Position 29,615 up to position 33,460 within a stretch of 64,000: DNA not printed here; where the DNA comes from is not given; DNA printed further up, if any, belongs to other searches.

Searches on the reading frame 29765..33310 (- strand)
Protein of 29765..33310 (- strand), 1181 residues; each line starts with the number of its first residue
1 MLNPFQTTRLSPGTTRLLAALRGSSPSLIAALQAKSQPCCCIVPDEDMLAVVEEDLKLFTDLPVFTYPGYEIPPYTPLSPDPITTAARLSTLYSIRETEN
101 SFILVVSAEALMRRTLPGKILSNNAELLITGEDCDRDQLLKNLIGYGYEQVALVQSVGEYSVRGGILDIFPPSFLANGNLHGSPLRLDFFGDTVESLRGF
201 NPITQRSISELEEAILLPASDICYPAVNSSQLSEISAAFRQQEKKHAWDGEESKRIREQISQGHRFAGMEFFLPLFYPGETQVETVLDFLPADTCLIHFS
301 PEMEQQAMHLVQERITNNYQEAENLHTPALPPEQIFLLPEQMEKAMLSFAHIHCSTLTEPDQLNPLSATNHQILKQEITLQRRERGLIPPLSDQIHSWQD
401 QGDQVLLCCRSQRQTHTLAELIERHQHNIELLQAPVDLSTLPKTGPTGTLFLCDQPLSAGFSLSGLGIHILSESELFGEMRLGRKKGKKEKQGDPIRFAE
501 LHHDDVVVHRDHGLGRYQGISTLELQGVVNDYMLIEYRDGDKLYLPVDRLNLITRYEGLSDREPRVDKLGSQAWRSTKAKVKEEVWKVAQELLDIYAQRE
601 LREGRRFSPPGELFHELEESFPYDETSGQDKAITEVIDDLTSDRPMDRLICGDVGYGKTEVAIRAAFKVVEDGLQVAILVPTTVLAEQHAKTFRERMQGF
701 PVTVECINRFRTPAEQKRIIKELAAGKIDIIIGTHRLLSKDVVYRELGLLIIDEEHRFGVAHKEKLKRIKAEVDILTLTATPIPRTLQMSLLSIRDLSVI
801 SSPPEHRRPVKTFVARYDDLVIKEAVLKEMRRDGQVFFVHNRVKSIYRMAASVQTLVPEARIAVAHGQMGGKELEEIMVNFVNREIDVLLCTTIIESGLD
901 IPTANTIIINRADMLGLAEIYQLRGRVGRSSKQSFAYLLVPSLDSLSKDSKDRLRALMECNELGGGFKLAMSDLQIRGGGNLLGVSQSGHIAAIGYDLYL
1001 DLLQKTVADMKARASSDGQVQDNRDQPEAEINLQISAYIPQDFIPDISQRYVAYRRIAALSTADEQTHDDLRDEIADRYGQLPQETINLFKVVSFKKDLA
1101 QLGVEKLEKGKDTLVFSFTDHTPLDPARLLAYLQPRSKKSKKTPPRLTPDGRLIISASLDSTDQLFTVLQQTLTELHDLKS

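Call 60: search_protein_families(library=pfam, proteins=[window:29765-33310:-], max_evalue=0.00001)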
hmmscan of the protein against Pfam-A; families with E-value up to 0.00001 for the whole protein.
window:29765-33310:- (1181 aa): 7 families
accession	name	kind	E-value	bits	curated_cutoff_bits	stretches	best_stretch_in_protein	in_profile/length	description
PF00270.35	DEAD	-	1e-25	90.9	26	1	628-788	3-165/167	DEAD/DEAH box helicase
PF03461.20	TRCF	-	3e-23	82.4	25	1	1033-1128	1-94/95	TRCF domain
PF00271.37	Helicase_C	-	7e-22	78.2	23.5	1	826-930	10-109/110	Helicase conserved C-terminal domain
PF17757.6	UvrB_inter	-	9.4e-20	71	22.9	1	130-220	5-89/91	UvrB interaction domain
PF02559.22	CarD_TRCF_RID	-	2.8e-18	66.2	23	1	502-556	2-56/57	CarD-like/TRCF RID domain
PF04851.21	ResIII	-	4.6e-12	46.6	22.5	1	627-782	6-162/164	Type III restriction enzyme, res subunit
PF14814.11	UB2H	-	2.3e-06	28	27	1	129-201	2-75/85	Bifunctional transglycosylase second domain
